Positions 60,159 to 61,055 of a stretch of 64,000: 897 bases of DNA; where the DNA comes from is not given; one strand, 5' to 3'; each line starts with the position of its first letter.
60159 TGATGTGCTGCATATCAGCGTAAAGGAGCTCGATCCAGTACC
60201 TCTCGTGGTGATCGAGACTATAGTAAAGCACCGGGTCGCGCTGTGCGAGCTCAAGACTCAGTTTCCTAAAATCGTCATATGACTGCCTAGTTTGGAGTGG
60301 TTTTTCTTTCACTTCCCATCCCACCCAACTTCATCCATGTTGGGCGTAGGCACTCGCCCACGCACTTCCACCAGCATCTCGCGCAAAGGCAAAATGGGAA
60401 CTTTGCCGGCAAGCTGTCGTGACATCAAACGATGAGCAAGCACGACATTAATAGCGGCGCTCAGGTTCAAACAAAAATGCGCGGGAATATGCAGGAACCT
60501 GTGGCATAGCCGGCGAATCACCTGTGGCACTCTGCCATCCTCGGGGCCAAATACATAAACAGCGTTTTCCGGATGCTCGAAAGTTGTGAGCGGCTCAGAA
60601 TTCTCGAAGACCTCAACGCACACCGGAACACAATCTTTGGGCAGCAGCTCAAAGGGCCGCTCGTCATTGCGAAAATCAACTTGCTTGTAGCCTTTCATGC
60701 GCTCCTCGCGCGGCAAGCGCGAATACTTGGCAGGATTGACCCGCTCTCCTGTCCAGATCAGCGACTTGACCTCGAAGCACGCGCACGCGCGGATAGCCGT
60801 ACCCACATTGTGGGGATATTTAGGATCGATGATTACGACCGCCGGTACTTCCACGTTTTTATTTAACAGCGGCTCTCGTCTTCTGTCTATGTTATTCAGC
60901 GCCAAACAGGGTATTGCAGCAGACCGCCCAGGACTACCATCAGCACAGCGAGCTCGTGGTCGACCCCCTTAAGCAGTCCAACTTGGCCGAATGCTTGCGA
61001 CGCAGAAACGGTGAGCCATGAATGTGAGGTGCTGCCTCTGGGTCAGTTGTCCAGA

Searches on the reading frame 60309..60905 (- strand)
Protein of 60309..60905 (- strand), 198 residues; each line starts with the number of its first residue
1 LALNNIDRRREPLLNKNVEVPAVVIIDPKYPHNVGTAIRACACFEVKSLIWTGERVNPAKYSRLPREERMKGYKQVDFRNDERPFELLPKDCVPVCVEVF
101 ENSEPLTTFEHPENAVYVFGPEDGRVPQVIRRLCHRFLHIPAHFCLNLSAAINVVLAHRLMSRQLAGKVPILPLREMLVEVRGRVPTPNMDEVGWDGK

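Call 3: search_protein_families(library=pfam, proteins=[window:60309-60905:-], max_evalue=0.1)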
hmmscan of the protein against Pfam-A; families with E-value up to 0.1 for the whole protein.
window:60309-60905:- (198 aa): 1 family
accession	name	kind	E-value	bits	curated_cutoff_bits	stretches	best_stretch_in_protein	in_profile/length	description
PF00588.24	SpoU_methylase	-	2.3e-15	57.4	29.7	1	23-156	4-141/142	SpoU rRNA Methylase family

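Call 4: search_protein_families(library=padloc, proteins=[window:60309-60905:-], max_evalue=0.1)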
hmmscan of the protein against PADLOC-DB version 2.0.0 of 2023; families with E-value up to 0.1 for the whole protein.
window:60309-60905:- (198 aa): 0 families

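Call 5: search_protein_families(library=ncbifam, proteins=[window:60309-60905:-], max_evalue=0.1)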
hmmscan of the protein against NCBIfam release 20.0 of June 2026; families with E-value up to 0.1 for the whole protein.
window:60309-60905:- (198 aa): 5 families
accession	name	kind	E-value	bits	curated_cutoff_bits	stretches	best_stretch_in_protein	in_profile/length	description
TIGR00185.1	tRNA_yibK_trmL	equivalog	0.00012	22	190.6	0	23-47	4-28/154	tRNA (uridine(34)/cytosine(34)/5-carboxymethylaminomethyluridine(34)-2'-O)-methyltransferase TrmL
TIGR00050.1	rRNA_methyl_1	subfamily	0.00016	21.6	167.15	0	22-56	6-40/233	TrmJ/YjtD family RNA methyltransferase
TIGR00186.1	rRNA_methyl_3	equivalog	0.00056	19.5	160.15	1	20-156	92-233/240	23S rRNA (guanosine(2251)-2'-O)-methyltransferase RlmB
NF008117.0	PRK10864.1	equivalog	0.003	16.8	267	1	28-54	204-230/344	tRNA/rRNA methyltransferase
NF041077.1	tRNAmeth_TrmJ_Sulfolob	equivalog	0.062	12.9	350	0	23-51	4-32/229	tRNA (cytidine-2'-O-)-methyltransferase TrmJ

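Call 15: find_homologous_proteins(query=window:60309-60905:-)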
Query window:60309-60905:- (198 aa): 1463 proteins with E <= 0.001 among 1521 candidates; the best 120 are listed.
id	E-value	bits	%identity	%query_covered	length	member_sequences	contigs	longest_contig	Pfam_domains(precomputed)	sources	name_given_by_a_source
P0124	1.5e-117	409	98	91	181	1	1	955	PF00588.25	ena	-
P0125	1.3e-113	396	94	91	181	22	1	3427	PF00588.25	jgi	jgi:tRNA(Leu) C34 or U34 (ribose-2'-O)-methylase TrmL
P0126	1.7e-113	395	92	91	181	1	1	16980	PF00588.25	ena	-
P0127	2.2e-112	392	92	91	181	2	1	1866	PF00588.25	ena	-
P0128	4.3e-111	388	91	91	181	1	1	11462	PF00588.25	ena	-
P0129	3.4e-108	378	91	89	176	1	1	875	PF00588.25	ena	-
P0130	1.0e-106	373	98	83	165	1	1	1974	PF00588.25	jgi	jgi:tRNA(Leu) C34 or U34 (ribose-2'-O)-methylase TrmL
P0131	2.2e-105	369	86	91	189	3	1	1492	PF00588.25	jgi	-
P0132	3.1e-105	368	90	89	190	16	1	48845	PF00588.25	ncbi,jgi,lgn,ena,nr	ncbi:MAG TPA: TrmH family RNA methyltransferase [Terriglobales bacterium]|nr:TrmH family RNA methylt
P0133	6.0e-104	364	86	91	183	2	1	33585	PF00588.25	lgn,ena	-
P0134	5.2e-103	361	84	91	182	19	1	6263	PF00588.25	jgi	jgi:tRNA(Leu) C34 or U34 (ribose-2'-O)-methylase TrmL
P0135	1.4e-102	360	79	93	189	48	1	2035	PF00588.25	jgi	jgi:tRNA(Leu) C34 or U34 (ribose-2'-O)-methylase TrmL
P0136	1.6e-102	360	82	91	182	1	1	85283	PF00588.25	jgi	jgi:tRNA(Leu) C34 or U34 (ribose-2'-O)-methylase TrmL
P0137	1.8e-102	359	81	92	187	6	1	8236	PF00588.25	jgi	jgi:tRNA(Leu) C34 or U34 (ribose-2'-O)-methylase TrmL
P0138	3.3e-102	359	78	97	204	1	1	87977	PF00588.25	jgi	jgi:tRNA(Leu) C34 or U34 (ribose-2'-O)-methylase TrmL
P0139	6.2e-102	358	81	93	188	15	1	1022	PF00588.25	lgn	-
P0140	7.0e-101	354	83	91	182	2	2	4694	PF00588.25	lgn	-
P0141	7.5e-101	354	83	91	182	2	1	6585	PF00588.25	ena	-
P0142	2.6e-100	352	82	91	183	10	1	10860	PF00588.25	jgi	jgi:tRNA(Leu) C34 or U34 (ribose-2'-O)-methylase TrmL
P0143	5.5e-100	351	79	93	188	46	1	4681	PF00588.25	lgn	-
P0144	1.1e-99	350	81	93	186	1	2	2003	PF00588.25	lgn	-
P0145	1.4e-99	350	81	91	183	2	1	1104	PF00588.25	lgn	-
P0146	1.9e-99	350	81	91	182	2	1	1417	PF00588.25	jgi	-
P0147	2.3e-99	349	80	91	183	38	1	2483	PF00588.25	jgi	-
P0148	2.7e-99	349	80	91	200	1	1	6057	PF00588.25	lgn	-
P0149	8.4e-99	347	81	91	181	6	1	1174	PF00588.25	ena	-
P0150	6.7e-98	345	80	91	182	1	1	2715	PF00588.25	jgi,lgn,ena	jgi:tRNA(Leu) C34 or U34 (ribose-2'-O)-methylase TrmL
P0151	1.3e-97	344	81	90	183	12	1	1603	PF00588.25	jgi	jgi:tRNA(Leu) C34 or U34 (ribose-2'-O)-methylase TrmL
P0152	1.4e-97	344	78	91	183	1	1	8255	PF00588.25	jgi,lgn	jgi:tRNA(Leu) C34 or U34 (ribose-2'-O)-methylase TrmL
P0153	6.5e-96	338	77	93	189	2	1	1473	PF00588.25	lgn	-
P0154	7.3e-96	338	76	93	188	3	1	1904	PF00588.25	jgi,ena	-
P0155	6.6e-94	331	99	74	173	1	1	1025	PF00588.25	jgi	jgi:hypothetical protein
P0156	4.2e-93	329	81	84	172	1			PF00588.25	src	-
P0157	4.2e-91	322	75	91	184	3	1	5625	PF00588.25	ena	-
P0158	9.9e-91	321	85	84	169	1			PF00588.25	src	-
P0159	1.0e-90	321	75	91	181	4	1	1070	PF00588.25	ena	-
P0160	1.4e-90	321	76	91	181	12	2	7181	PF00588.25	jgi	jgi:tRNA(Leu) C34 or U34 (ribose-2'-O)-methylase TrmL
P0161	1.7e-90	320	75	91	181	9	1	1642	PF00588.25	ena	-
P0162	2.3e-90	320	76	90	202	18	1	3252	PF00588.25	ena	-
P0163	2.7e-90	320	75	92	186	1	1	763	PF00588.25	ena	-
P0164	6.9e-90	318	75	90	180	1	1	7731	PF00588.25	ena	-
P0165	1.1e-89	318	75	90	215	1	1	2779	PF00588.25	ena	-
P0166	3.6e-89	316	82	83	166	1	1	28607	PF00588.25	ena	-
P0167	4.4e-89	316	76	89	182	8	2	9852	PF00588.25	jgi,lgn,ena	jgi:tRNA(Leu) C34 or U34 (ribose-2'-O)-methylase TrmL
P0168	7.2e-89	315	75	91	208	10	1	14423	PF00588.25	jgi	-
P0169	1.1e-88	314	75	91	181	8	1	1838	PF00588.25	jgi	jgi:tRNA(Leu) C34 or U34 (ribose-2'-O)-methylase TrmL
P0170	1.1e-88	314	73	91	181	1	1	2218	PF00588.25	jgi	jgi:tRNA(Leu) C34 or U34 (ribose-2'-O)-methylase TrmL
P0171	2.0e-88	314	74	91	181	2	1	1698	PF00588.25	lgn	-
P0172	3.0e-88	313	75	91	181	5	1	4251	PF00588.25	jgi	jgi:tRNA(Leu) C34 or U34 (ribose-2'-O)-methylase TrmL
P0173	3.5e-88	313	74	91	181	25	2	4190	PF00588.25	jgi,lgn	jgi:tRNA(Leu) C34 or U34 (ribose-2'-O)-methylase TrmL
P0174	4.0e-88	313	75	91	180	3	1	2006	PF00588.25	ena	-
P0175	5.2e-88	312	74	91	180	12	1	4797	PF00588.25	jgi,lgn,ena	-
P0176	6.1e-88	312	73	91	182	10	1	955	PF00588.25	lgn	-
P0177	6.9e-88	312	76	88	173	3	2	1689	PF00588.25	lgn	-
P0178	7.1e-88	312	73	91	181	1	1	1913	PF00588.25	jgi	jgi:tRNA(Leu) C34 or U34 (ribose-2'-O)-methylase TrmL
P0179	8.0e-88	312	75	90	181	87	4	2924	PF00588.25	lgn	-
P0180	8.6e-88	312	75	90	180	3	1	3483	PF00588.25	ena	-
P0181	1.1e-87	311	68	97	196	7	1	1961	PF00588.25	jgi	jgi:tRNA(Leu) C34 or U34 (ribose-2'-O)-methylase TrmL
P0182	1.1e-87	311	72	91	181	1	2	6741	PF00588.25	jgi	jgi:tRNA(Leu) C34 or U34 (ribose-2'-O)-methylase TrmL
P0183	2.1e-87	310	72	91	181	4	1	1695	PF00588.25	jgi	jgi:tRNA(Leu) C34 or U34 (ribose-2'-O)-methylase TrmL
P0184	2.2e-87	310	74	91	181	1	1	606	PF00588.25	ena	-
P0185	3.0e-87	310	72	91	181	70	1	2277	PF00588.25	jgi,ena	jgi:tRNA(Leu) C34 or U34 (ribose-2'-O)-methylase TrmL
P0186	3.5e-87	310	75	90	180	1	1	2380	PF00588.25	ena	-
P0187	3.7e-87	309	74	90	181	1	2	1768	PF00588.25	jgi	jgi:tRNA(Leu) C34 or U34 (ribose-2'-O)-methylase TrmL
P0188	7.1e-87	309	73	90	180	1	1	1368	PF00588.25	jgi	-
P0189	7.5e-87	308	73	91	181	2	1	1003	PF00588.25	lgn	-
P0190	1.3e-86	308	73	91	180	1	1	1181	PF00588.25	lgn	-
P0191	1.4e-86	308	75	91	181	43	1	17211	PF00588.25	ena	-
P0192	1.4e-86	308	74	91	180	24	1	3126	PF00588.25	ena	-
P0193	2.6e-86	307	78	88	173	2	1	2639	PF00588.25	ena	-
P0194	2.9e-86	307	72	92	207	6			PF00588.25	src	-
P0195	3.0e-86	306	68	98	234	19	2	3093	PF00588.25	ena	-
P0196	3.3e-86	306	71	91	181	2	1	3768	PF00588.25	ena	-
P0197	1.0e-85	305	73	91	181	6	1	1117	PF00588.25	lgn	-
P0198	1.2e-85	305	74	91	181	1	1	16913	PF00588.25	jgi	jgi:tRNA(Leu) C34 or U34 (ribose-2'-O)-methylase TrmL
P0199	2.5e-85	304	73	91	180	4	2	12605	PF00588.25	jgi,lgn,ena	jgi:tRNA(Leu) C34 or U34 (ribose-2'-O)-methylase TrmL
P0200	4.1e-85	303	71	91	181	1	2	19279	PF00588.25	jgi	jgi:tRNA(Leu) C34 or U34 (ribose-2'-O)-methylase TrmL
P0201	1.5e-84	301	73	89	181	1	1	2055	PF00588.25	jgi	-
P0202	1.9e-84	301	73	90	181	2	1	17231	PF00588.25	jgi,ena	-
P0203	2.5e-84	300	72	90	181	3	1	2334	PF00588.25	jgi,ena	-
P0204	3.7e-84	300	72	91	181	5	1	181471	PF00588.25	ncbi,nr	ncbi:MAG TPA: TrmH family RNA methyltransferase [Candidatus Sulfotelmatobacter sp.]|nr:TrmH family R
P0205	5.6e-84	299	73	91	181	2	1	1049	PF00588.25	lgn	-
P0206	2.6e-83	297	71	90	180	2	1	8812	PF00588.25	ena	-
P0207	4.3e-83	296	75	90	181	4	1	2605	PF00588.25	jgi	-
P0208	1.3e-82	295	71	91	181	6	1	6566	PF00588.25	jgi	-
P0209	2.7e-82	294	69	90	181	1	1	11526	PF00588.25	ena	-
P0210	3.0e-82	293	73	90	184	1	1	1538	PF00588.25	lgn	-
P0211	4.6e-82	293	70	90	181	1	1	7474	PF00588.25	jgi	jgi:tRNA(Leu) C34 or U34 (ribose-2'-O)-methylase TrmL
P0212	8.7e-82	292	71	91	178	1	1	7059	PF00588.25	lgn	-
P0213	2.5e-81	290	70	90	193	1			PF00588.25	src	-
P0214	3.3e-80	287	69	91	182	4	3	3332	PF00588.25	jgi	jgi:tRNA(Leu) C34 or U34 (ribose-2'-O)-methylase TrmL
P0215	4.5e-80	286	67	93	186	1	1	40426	PF00588.25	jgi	jgi:tRNA(Leu) C34 or U34 (ribose-2'-O)-methylase TrmL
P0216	8.6e-80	285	70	91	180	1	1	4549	PF00588.25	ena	-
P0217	1.0e-79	285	70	91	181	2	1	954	PF00588.25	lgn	-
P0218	1.0e-78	282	75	84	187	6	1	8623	PF00588.25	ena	-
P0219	2.7e-76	274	67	89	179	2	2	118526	PF00588.25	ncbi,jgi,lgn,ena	-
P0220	4.2e-76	273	75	80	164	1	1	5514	PF00588.25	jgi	jgi:tRNA(Leu) C34 or U34 (ribose-2'-O)-methylase TrmL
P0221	4.9e-76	273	82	72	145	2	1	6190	PF00588.25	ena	-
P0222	5.7e-76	273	69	91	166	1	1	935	PF00588.25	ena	-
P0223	1.5e-75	272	68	91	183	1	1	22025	PF00588.25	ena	-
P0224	1.6e-75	272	70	84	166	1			PF00588.25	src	-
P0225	3.1e-73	264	65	91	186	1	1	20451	PF00588.25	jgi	jgi:tRNA(Leu) C34 or U34 (ribose-2'-O)-methylase TrmL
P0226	1.2e-72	262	66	88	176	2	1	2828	PF00588.25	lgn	-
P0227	1.8e-72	262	66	91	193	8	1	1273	PF00588.25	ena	-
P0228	2.2e-72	261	63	92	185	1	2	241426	PF00588.25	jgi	-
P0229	9.9e-72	259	77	75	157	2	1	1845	PF00588.25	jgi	-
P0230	1.3e-71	259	61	94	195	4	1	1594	PF00588.25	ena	-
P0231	2.2e-71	258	60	94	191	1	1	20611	PF00588.25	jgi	jgi:tRNA(Leu) C34 or U34 (ribose-2'-O)-methylase TrmL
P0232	2.6e-71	258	60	94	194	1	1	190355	PF00588.25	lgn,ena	-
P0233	6.4e-71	256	65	91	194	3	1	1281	PF00588.25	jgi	jgi:tRNA(Leu) C34 or U34 (ribose-2'-O)-methylase TrmL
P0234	1.3e-70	255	64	92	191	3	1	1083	PF00588.25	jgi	jgi:tRNA(Leu) C34 or U34 (ribose-2'-O)-methylase TrmL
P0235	1.9e-70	255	76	76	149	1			PF00588.25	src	-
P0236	1.9e-70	255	64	90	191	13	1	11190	PF00588.25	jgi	jgi:tRNA(Leu) C34 or U34 (ribose-2'-O)-methylase TrmL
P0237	3.8e-70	254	62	92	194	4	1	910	PF00588.25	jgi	-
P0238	4.5e-70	254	60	91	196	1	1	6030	PF00588.25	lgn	-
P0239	2.8e-69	251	64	91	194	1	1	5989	PF00588.25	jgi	jgi:tRNA C32,U32 (ribose-2'-O)-methylase TrmJ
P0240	3.0e-69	251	61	90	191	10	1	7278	PF00588.25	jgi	jgi:tRNA(Leu) C34 or U34 (ribose-2'-O)-methylase TrmL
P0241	4.6e-69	250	63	94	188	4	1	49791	PF00588.25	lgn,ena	-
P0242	1.8e-68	248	63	91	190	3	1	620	PF00588.25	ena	-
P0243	2.1e-68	248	63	91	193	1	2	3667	PF00588.25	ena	-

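Call 17: find_encoding_contigs(protein=P0126, flank=8000, max_places=3)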
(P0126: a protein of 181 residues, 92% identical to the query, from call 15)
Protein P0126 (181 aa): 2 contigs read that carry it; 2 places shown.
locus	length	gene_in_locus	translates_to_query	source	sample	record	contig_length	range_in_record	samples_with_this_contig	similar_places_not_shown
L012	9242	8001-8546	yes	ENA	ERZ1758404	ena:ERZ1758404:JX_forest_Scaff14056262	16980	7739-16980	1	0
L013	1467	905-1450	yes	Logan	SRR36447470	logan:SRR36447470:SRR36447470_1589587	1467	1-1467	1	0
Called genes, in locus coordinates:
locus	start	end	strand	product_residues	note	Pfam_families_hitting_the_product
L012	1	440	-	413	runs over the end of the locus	-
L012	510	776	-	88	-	-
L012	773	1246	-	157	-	PF03918:CcmH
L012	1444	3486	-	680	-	PF01578:Cytochrom_C_asm, PF16327:CcmF_C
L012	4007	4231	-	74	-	PF11154:DUF2934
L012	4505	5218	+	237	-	PF04264:YceI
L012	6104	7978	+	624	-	PF17899:Peptidase_M61_N, PF05299:Peptidase_M61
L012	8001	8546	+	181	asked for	PF00588:SpoU_methylase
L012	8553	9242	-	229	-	?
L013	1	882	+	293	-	?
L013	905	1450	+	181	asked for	PF00588:SpoU_methylase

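Call 18: find_encoding_contigs(protein=P0132, flank=8000, max_places=3)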
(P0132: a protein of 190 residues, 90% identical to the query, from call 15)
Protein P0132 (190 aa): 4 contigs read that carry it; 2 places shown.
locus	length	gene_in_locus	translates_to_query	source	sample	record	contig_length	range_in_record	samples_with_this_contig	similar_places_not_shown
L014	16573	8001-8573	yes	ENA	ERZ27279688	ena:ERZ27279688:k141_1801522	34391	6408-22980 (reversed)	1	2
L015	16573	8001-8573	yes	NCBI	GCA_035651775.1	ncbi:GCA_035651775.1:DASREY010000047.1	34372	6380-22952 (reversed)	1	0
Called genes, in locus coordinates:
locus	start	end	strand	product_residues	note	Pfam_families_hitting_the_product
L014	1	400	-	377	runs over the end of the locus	PF01261:AP_endonuc_2, PF03786:UxuA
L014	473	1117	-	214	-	PF00702:Hydrolase, PF13419:HAD_2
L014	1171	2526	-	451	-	-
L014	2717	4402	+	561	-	PF07719:TPR_2 (faint), PF12895:ANAPC3 (weak), PF13414:TPR_11 (weak), PF13432:TPR_16, PF14559:TPR_19, PF13424:TPR_12 (weak), PF13650:Asp_protease_2, PF13975:gag-asp_proteas, +7 more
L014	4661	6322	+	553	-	PF00884:Sulfatase (faint), PF01663:Phosphodiest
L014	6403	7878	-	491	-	PF01120:Alpha_L_fucos, PF14871:GHL6 (faint)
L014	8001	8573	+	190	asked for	PF00588:SpoU_methylase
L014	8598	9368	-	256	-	PF00230:MIP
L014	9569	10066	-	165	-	-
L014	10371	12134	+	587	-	-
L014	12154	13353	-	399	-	PF01152:Bac_globin, PF13606:Ank_3 (faint), PF12796:Ank_2, PF13637:Ank_4 (faint), PF13857:Ank_5 (weak), PF00023:Ank (weak), PF12796:Ank_2, PF00023:Ank (weak)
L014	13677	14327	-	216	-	-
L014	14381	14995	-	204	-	PF00694:Aconitase_C, PF27434:LeuD_C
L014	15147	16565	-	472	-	PF00330:Aconitase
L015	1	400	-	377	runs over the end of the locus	PF01261:AP_endonuc_2, PF03786:UxuA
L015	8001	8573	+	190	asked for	PF00588:SpoU_methylase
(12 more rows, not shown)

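Call 19: find_encoding_contigs(protein=P0128, flank=8000, max_places=3)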
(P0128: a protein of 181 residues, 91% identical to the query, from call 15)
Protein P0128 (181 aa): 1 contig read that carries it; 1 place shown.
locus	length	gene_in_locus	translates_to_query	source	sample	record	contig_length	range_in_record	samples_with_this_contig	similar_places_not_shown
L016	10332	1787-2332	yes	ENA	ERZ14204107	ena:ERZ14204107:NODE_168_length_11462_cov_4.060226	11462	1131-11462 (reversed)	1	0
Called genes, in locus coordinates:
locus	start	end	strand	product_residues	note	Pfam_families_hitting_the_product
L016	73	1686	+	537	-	PF01663:Phosphodiest, PF00884:Sulfatase (weak), PF01663:Phosphodiest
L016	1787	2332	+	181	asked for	PF00588:SpoU_methylase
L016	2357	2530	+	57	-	-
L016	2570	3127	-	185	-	-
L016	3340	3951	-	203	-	PF00694:Aconitase_C, PF27512:LeuD, PF27434:LeuD_C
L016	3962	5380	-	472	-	PF00330:Aconitase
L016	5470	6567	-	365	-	PF00180:Iso_dh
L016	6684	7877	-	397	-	PF00682:HMGL-like, PF22617:HCS_D2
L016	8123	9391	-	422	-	PF03446:NAD_binding_2 (faint), PF03721:UDPG_MGDP_dh_N, PF00984:UDPG_MGDP_dh, PF03720:UDPG_MGDP_dh_C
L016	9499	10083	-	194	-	PF02834:LigT_PEase (faint), PF13563:2_5_RNA_ligase2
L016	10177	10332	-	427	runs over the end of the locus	?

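Call 57: search_protein_families(library=padloc, proteins=[L016:2573-3127:-, L014:9572-10066:-, L014:10371-12131:+, L014:13680-14327:-], max_evalue=0.01)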
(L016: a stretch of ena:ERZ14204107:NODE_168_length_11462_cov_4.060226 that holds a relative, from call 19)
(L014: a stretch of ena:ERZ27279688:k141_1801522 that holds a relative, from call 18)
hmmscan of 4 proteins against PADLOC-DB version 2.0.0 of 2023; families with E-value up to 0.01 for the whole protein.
L016:2573-3127:- (185 aa): 0 families

L014:9572-10066:- (165 aa): 0 families

L014:10371-12131:+ (587 aa): 0 families

L014:13680-14327:- (216 aa): 0 families

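Call 58: search_protein_families(library=pfam, proteins=[L016:2573-3127:-, L014:9572-10066:-, L014:10371-12131:+, L014:13680-14327:-], max_evalue=0.01)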
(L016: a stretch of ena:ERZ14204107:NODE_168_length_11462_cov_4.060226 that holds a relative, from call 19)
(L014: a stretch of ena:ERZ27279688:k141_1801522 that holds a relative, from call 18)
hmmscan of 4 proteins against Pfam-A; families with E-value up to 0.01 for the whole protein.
L016:2573-3127:- (185 aa): 0 families

L014:9572-10066:- (165 aa): 1 family
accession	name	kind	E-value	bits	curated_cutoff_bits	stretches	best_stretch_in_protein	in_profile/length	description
PF06796.16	NapE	-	0.0041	17.1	25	0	138-162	23-47/54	Periplasmic nitrate reductase protein NapE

L014:10371-12131:+ (587 aa): 0 families

L014:13680-14327:- (216 aa): 0 families

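Call 59: search_solved_structures(query=window:60312-60854:-, max_evalue=0.01)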
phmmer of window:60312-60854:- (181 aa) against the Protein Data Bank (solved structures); distinct sequences matched with E-value up to 0.01: 0.

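Call 76: find_encoding_contigs(protein=P0136, flank=5000, max_places=2)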
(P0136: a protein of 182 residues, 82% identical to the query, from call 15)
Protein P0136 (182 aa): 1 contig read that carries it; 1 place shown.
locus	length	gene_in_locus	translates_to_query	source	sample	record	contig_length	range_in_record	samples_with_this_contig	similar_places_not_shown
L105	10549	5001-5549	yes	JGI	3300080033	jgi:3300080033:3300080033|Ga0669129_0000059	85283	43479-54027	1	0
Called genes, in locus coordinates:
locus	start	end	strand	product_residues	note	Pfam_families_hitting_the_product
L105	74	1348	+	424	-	PF12704:MacB_PCD, PF02687:FtsX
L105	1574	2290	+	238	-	PF00005:ABC_tran, PF13304:AAA_21 (faint)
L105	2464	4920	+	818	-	PF02861:Clp_N, PF02861:Clp_N, PF00004:AAA, PF17871:AAA_lid_9, PF00158:Sigma54_activat, PF00004:AAA, PF07724:AAA_2, PF07728:AAA_5, +11 more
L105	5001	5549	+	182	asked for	PF00588:SpoU_methylase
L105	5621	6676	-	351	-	-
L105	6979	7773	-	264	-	PF00487:FA_desaturase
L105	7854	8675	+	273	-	PF01346:FKBP_N, PF00254:FKBP_C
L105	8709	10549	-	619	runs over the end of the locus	PF00654:Voltage_CLC, PF00571:CBS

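Call 77: find_encoding_contigs(protein=P0204, flank=5000, max_places=2)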
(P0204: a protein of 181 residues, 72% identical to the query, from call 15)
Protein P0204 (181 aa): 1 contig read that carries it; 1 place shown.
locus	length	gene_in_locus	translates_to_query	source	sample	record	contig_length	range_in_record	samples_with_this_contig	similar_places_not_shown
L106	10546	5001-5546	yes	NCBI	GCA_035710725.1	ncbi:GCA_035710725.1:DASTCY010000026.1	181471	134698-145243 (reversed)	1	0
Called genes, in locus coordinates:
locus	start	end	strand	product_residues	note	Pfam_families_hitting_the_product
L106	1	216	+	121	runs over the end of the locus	PF00085:Thioredoxin, PF13098:Thioredoxin_2, PF13905:Thioredoxin_8 (faint)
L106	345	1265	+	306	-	PF03544:TonB_C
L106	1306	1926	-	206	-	PF01726:LexA_DNA_bind, PF00717:Peptidase_S24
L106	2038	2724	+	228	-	PF01625:PMSR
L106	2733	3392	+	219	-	PF01641:SelR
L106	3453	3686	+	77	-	PF00563:EAL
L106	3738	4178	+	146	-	PF04075:F420H2_quin_red (weak)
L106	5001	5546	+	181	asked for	PF00588:SpoU_methylase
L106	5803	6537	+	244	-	-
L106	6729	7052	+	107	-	-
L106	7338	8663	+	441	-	PF25045:vWA_Ro60 (faint), PF05731:TROVE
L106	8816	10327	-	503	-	PF04389:Peptidase_M28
